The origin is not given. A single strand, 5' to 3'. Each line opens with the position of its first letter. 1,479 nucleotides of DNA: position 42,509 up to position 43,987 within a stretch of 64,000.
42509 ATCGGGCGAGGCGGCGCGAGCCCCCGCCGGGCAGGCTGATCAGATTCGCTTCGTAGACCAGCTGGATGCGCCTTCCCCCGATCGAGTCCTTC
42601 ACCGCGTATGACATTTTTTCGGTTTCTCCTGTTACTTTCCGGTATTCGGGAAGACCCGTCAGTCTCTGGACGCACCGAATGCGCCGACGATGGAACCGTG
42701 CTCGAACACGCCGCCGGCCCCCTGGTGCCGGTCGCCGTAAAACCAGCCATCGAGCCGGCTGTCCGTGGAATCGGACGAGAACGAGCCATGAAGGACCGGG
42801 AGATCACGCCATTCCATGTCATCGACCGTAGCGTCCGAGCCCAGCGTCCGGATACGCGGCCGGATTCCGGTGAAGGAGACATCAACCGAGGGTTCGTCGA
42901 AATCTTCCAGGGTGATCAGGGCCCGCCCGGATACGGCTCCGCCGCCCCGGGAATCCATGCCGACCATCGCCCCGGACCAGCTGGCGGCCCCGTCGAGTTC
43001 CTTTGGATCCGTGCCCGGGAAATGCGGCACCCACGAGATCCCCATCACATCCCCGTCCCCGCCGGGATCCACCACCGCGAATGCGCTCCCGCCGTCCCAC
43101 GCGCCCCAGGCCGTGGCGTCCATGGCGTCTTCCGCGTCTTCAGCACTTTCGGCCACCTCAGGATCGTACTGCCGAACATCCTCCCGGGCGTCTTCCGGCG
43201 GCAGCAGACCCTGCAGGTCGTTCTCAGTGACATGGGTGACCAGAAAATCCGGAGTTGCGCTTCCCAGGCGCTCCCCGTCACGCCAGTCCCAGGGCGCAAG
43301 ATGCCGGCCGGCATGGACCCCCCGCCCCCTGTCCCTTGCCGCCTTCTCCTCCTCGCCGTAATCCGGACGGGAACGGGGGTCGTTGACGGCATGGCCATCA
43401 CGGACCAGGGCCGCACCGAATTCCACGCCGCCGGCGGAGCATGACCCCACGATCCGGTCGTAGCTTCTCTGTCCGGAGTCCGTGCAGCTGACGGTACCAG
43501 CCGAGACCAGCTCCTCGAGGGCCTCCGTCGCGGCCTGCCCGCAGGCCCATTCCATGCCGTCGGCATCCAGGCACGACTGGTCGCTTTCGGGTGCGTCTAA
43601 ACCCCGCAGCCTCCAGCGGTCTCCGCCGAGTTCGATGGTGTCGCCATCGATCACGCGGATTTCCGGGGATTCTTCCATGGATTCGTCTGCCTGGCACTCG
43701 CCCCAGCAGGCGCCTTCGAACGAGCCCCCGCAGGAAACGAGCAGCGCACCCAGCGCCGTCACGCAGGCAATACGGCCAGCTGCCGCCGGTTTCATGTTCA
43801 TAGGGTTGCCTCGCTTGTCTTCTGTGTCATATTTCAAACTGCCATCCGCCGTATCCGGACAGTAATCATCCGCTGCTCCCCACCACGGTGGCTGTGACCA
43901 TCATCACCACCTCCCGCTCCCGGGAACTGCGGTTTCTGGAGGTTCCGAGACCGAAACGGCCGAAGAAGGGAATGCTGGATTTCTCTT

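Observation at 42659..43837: Thermonuclease domain fused to a TbpB-like handle lipoprotein, inside the conjugative pilus operon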

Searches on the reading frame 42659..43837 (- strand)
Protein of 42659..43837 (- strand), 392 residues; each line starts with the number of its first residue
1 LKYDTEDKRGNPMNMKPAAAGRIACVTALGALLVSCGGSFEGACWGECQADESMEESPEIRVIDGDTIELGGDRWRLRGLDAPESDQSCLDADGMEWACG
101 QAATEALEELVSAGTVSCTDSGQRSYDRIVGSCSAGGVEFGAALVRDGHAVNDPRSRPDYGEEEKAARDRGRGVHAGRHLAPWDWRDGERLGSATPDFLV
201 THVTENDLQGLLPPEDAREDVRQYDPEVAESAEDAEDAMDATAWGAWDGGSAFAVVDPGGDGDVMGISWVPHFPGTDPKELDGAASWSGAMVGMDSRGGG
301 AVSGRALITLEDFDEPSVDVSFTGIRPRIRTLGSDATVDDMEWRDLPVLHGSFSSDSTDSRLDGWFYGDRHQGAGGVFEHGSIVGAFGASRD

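Call 3: search_protein_families(library=pfam, proteins=[window:42659-43837:-], max_evalue=1)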
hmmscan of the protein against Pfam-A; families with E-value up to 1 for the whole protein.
window:42659-43837:- (392 aa): 3 families
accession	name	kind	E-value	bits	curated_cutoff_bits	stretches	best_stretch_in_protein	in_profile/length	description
PF00565.23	SNase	-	8.8e-07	29.8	21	1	76-173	3-103/107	Staphylococcal nuclease homologue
PF01298.24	TbpB_B_D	-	0.0087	17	26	1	357-391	88-126/126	C-lobe and N-lobe beta barrels of Tf-binding protein B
PF19944.4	DUF6406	-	0.057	14.1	26.9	1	56-89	44-77/84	Family of unknown function (DUF6406)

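Call 4: search_protein_families(library=ncbifam, proteins=[window:42659-43837:-], max_evalue=1)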
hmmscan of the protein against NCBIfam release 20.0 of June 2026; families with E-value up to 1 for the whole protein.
window:42659-43837:- (392 aa): 3 families
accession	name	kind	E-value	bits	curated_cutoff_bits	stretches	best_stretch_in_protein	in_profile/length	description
NF005082.0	PRK06518.1-2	subfamily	2.2e-10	40.7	367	1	52-189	37-182/196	hypothetical protein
NF005083.0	PRK06518.1-3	subfamily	0.016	14.6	283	1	74-187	66-182/193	hypothetical protein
NF041636.1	slam_lipo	equivalog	0.084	13.2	80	1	349-391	109-154/154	Slam-dependent surface lipoprotein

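Call 12: find_homologous_proteins(query=window:42662-43801:-)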
Query seq(380 aa) (380 aa): 50 proteins with E <= 0.001 among 8000 candidates.
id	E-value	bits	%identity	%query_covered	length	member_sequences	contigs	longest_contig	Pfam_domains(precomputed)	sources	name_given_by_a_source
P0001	5.8e-254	860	100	100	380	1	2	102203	PF00565.24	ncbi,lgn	-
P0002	2.1e-179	615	76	95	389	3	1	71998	PF00565.24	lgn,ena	-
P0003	2.4e-163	562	69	97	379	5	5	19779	-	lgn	-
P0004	3.2e-146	505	64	97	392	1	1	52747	PF00565.24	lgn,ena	-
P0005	9.6e-142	491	63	100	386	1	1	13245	PF00565.24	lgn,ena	-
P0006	4.5e-138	479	63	98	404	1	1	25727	PF00565.24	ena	-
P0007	1.9e-130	454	61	98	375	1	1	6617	PF00565.24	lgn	-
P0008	5.9e-129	449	57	100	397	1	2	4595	PF00565.24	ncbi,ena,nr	ncbi:MAG: hypothetical protein F4128_10510 [Gammaproteobacteria bacterium]|nr:hypothetical protein [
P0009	3.8e-120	420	62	88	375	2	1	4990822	PF00565.24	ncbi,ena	-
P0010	1.8e-117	411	58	91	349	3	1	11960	PF00565.24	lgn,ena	-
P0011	3.2e-117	410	60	88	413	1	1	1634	PF00565.24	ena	-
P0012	3.0e-112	394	58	88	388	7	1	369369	PF00565.24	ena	-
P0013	1.1e-111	392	53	99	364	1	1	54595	PF00565.24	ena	-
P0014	1.1e-110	389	53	97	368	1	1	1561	PF00565.24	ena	-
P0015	5.2e-102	360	54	88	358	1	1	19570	PF00565.24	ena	-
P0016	1.9e-96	342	51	87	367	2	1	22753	PF00565.24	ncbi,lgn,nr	ncbi:MAG: thermonuclease family protein [Gemmatimonadota bacterium]|nr:thermonuclease family protein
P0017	2.2e-96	341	50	96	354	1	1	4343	PF00565.24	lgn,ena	-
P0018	3.5e-96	341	53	88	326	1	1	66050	PF00565.24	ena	-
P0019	5.1e-96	340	48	97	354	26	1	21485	PF00565.24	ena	-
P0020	2.4e-95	338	52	88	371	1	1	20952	PF01298.25,PF00565.24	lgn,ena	-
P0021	2.7e-95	338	53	88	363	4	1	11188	PF00565.24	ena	-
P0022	1.2e-94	336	53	88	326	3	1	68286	PF00565.24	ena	-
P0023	3.4e-94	334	52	88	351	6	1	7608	PF00565.24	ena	-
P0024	1.3e-93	332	52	88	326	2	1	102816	PF00565.24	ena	-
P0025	9.8e-93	329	53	87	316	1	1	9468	PF00565.24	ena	-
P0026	2.8e-88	315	47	97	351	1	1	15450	PF00565.24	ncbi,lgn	-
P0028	1.6e-70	256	61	55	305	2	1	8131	PF00565.24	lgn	-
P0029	5.1e-50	189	38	87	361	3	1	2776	PF00565.24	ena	-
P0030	9.0e-50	188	39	88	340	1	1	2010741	PF00565.24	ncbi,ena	-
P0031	1.5e-47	181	37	88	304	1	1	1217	PF00565.24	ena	-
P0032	1.7e-47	180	39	88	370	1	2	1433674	PF00565.24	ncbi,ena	-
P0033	2.4e-47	180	39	88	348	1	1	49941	PF00565.24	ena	-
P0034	7.5e-46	175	37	88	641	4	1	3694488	PF01298.25,PF00565.24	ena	-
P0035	9.7e-45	171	37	89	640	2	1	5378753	PF01298.25,PF00565.24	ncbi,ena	-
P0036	1.1e-43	168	38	88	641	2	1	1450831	PF01298.25,PF00565.24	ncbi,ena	-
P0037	2.5e-42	163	37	88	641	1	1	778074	PF01298.25,PF00565.24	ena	-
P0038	2.7e-28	117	45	39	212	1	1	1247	PF05901.17,PF00565.24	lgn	-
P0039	1.9e-26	111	46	36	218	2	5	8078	PF27542.1,PF00565.24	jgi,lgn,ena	jgi:endonuclease YncB( thermonuclease family)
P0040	4.2e-23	100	49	31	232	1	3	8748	PF27542.1,PF00565.24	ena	-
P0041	8.7e-23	99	38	53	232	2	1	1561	PF27542.1,PF00565.24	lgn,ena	-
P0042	1.5e-21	95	42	35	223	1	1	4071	PF00565.24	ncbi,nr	ncbi:MAG: thermonuclease family protein [Alphaproteobacteria bacterium]|nr:thermonuclease family pro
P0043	9.2e-21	92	46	33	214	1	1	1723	PF27542.1,PF00565.24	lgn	-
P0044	4.8e-20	90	39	42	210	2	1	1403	PF00565.24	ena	-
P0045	2.4e-19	88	42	37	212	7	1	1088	PF27542.1,PF00565.24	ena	-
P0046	3.9e-18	84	38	38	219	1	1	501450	PF00565.24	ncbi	-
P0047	1.5e-16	78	37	36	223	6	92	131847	PF27542.1,PF00565.24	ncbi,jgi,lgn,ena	jgi:endonuclease YncB( thermonuclease family)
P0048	8.2e-16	76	36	36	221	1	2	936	PF27542.1,PF00565.24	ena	-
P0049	7.6e-15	73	36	33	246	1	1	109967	PF27542.1,PF00565.24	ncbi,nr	ncbi:MAG: thermonuclease family protein [Hyphomicrobiaceae bacterium]|nr:thermonuclease family prote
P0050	4.0e-14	70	42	36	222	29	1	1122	PF27542.1,PF00565.24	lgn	-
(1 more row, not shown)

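Call 15: find_encoding_contigs(protein=P0009, flank=10000, max_places=2)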
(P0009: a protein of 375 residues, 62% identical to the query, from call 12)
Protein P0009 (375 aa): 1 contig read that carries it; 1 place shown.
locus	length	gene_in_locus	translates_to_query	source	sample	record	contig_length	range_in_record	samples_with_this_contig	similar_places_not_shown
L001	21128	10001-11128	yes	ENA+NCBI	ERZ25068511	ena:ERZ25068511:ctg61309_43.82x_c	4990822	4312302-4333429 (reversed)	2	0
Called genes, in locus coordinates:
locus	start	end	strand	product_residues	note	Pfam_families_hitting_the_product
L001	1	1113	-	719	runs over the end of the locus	PF00580:UvrD-helicase, PF13245:AAA_19, PF13604:AAA_30 (faint), PF13361:UvrD_C, PF13538:UvrD_C_2, PF21196:PcrA_UvrD_tudor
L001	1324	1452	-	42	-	-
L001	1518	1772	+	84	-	PF02604:PhdYeFM_antitox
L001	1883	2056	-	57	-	-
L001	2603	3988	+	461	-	PF00202:Aminotran_3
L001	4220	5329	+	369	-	PF02547:Queuosine_synth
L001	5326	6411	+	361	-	PF01702:TGT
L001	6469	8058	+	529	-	PF00149:Metallophos, PF02872:5_nucleotid_C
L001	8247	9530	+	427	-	PF00464:SHMT, PF00155:Aminotran_1_2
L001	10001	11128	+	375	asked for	PF00565:SNase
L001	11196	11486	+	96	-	-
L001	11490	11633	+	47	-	-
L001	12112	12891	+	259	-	-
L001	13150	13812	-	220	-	-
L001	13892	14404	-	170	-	-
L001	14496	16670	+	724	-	PF02534:T4SS-DNA_transf, PF10412:TrwB_AAD_bind, PF12696:TraG-D_C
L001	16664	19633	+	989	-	PF08751:TrwC, PF13086:AAA_11 (faint), PF13604:AAA_30, PF01443:Viral_helicase1 (faint), PF13245:AAA_19, PF13538:UvrD_C_2 (weak)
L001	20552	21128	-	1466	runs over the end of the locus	-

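Call 16: find_encoding_contigs(protein=P0002, flank=10000, max_places=2)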
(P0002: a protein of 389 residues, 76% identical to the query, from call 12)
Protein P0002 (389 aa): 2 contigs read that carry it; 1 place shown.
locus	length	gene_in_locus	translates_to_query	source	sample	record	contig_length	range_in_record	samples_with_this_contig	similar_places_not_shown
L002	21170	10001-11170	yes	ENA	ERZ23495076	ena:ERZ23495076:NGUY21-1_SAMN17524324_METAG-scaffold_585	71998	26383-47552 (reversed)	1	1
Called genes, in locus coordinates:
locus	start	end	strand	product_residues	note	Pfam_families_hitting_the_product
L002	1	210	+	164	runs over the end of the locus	PF07511:DUF1525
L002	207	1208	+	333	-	PF06834:TraU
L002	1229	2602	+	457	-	-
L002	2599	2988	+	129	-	-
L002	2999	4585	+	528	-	PF07916:TraG_N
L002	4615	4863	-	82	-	-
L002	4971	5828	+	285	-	-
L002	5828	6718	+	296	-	-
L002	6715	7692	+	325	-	-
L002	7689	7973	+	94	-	-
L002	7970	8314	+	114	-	-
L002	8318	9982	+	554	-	PF00263:Secretin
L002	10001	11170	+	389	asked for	PF00565:SNase (weak)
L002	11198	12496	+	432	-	-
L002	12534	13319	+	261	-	-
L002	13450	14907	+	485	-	PF00437:T2SSE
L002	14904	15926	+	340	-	-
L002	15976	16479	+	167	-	-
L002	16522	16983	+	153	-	-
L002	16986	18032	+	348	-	PF06750:A24_N_bact, PF01478:Peptidase_A24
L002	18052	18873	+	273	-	-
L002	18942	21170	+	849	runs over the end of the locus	PF16397:DUF5006 (faint), PF20579:LapA (faint)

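Call 17: find_encoding_contigs(protein=P0013, flank=10000, max_places=2)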
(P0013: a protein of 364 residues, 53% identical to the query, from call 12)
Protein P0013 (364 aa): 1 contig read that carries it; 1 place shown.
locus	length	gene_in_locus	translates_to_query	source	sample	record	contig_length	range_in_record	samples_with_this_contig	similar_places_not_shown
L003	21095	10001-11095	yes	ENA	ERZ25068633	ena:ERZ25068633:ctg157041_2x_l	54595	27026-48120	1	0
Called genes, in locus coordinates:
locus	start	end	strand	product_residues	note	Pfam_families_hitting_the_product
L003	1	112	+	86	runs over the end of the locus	-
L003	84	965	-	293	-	PF02608:Bmp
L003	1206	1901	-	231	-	PF00857:Isochorismatase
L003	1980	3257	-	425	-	PF00355:Rieske, PF19112:VanA_C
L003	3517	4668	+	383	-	PF00196:GerE (weak)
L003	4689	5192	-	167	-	-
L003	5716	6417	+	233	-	-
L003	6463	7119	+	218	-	-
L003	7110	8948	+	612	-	-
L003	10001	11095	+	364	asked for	PF00565:SNase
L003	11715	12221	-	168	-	PF00383:dCMP_cyt_deam_1, PF14437:MafB19-deam, PF14439:Bd3614-deam (weak)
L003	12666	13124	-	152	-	PF20466:MmeI_TRD, PF20467:MmeI_C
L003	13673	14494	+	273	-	PF00005:ABC_tran, PF13304:AAA_21 (faint)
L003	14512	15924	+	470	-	PF01979:Amidohydro_1, PF07969:Amidohydro_3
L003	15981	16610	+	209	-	PF00857:Isochorismatase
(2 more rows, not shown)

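Call 18: find_encoding_contigs(protein=P0030, flank=10000, max_places=2)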
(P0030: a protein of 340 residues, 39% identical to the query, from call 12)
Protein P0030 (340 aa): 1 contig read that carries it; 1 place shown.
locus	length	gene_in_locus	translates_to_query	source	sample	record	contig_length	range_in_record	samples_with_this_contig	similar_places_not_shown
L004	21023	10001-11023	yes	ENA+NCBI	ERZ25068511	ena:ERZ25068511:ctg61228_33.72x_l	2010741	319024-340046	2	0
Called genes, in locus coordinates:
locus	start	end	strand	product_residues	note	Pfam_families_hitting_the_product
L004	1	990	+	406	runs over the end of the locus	-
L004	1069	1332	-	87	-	PF07798:CCDC90-like (faint)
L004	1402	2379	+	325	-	-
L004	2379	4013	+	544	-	PF00437:T2SSE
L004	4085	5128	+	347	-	PF00482:T2SSF (faint)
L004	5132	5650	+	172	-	-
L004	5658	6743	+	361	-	-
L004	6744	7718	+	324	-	-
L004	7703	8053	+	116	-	-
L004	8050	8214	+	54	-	-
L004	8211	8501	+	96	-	-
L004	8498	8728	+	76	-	-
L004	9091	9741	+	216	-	-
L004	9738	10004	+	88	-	-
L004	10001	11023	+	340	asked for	PF00565:SNase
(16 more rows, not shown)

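Call 19: predict_structure(alignment_id=A1)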
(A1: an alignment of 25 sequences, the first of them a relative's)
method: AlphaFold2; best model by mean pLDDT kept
length: 380 residues; sequences in the alignment: 25
mean_pLDDT: 75.2   pTM: 0.54
mean pLDDT of the five models: 75.2, 72.1, 61.1, 60.0, 58.9
residues with pLDDT >= 90: 124; 70-90: 137; 50-70: 47; < 50: 72
segments of 3 or more residues with pLDDT < 50: 1-31, 35-42, 166-185, 260-264
pLDDT, mean of each block of 10 residues (from residue 1): 41 42 41 49 73 93 91 76 80 96 93 86 96 92 77 83 55 34 46 61 80 68 62 85 85 79 50 90 87 91 87 71 82 87 90 79 91 92
secondary structure, 60 per line:
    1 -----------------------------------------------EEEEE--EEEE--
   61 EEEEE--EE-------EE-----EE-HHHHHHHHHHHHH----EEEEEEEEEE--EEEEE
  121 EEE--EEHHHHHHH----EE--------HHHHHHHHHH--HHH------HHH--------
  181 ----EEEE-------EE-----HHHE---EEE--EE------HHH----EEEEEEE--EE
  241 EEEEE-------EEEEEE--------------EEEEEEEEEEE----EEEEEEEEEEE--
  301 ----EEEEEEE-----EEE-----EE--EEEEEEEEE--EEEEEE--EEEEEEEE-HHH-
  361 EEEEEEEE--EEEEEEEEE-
elements in order: E48-52 E55-58 E61-65 H87-99 E104-113 E116-123 H128-134 H149-158 E185-188 E210-212 E230-236 E239-245 E253-258 E273-283 E288-298 E305-311 E317-319 E329-337 E340-345 E348-355 E361-368 E371-379

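Call 21: find_related_loci(query=A1, collection=genome_contigs, flank=10000)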
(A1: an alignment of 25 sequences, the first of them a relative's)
Query A1 (380 aa) in genome_contigs; peptide patterns used: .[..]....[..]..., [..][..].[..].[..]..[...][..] (x = any residue, [..] = any of these).
599 stretches matched a pattern (row limit reached: there are more); 255 encode a relative of the query (tblastn E <= 1e-3); the best 80 are kept; 80 distinct loci.
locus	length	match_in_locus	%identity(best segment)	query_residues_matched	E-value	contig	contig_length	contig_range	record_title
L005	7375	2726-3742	49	20-380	6e-98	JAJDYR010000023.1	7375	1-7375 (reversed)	MAG: bacterium isolate jk18x34bins.43 k141_325146, whole genome shotgun sequence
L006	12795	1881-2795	39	41-379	5e-55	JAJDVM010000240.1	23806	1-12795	MAG: Defluviicoccus sp. isolate jk18x22bins.41 k141_331194, whole genome shotgun sequence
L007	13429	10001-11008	37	10-379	5e-53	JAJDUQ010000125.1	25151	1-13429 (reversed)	MAG: Gammaproteobacteria bacterium isolate jk18x1bzbins.85 k141_652152, whole genome shotgun sequence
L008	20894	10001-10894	38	47-380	8e-52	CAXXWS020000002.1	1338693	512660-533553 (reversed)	MAG: Alphaproteobacteria bacterium isolate 6cdd39bc-b7d8-419f-bd13-d60c8cdfee59 genome assembly, contig: contig_2, whole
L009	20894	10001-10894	39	47-379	9e-50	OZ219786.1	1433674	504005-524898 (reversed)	MAG: Alphaproteobacteria bacterium isolate 0756efc7-7660-4069-b8ca-5b69e2da9688 genome assembly, chromosome: 2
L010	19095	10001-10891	39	47-379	5e-49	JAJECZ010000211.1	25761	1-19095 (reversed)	MAG: Alphaproteobacteria bacterium isolate jk18xAbins.48 k141_996366, whole genome shotgun sequence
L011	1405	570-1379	37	41-343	6e-43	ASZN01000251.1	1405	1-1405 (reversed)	Candidatus Poribacteria bacterium WGA-3G POR3G_contig_264.265_C, whole genome shotgun sequence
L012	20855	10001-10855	34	43-376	1e-35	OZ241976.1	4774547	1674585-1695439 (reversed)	MAG: uncultured Candidatus Binatia bacterium isolate 2be43a5b-f59f-4a3e-ac31-0248d4889e07 genome assembly, chromosome: 1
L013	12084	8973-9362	42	45-174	2e-26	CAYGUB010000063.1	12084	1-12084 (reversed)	MAG TPA_asm: uncultured Rhodobacterales bacterium isolate ERP117304_co3_228 genome assembly, contig: NODE_7371_length_12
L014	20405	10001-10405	45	20-165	8e-26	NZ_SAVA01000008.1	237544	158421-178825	Sinirhodobacter huangdaonensis strain CGMCC 1.12963 Scaffold8, whole genome shotgun sequence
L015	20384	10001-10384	41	47-174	2e-25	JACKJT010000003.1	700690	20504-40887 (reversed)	MAG: Hoeflea sp. isolate HK-STAS-PROT-46 HK-STAS-PROT-46_3, whole genome shotgun sequence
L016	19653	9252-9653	41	41-174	5e-25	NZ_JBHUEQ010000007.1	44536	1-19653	Rhizobium helianthi strain CGMCC 1.12192 platanus_K_17_124_7, whole genome shotgun sequence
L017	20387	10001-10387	45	48-179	5e-25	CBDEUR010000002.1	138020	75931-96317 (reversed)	MAG: Thalassobaculaceae bacterium isolate 9680daae-e748-40cc-8a79-668ff9b0da7a genome assembly, contig: contig_2, whole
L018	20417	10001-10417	39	47-185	2e-24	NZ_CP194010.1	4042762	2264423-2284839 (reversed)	Roseobacter sp. S98 chromosome, complete genome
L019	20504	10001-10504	39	1-174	2e-24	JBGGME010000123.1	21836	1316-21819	MAG: Hyphomicrobiaceae bacterium isolate bin.004 k141_1812599, whole genome shotgun sequence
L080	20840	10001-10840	33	47-376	3e-35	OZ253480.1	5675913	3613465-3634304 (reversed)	MAG: uncultured Candidatus Binatia bacterium isolate 01c1d691-c9b9-4499-9944-1e5a173e9d55 genome assembly, chromosome: 1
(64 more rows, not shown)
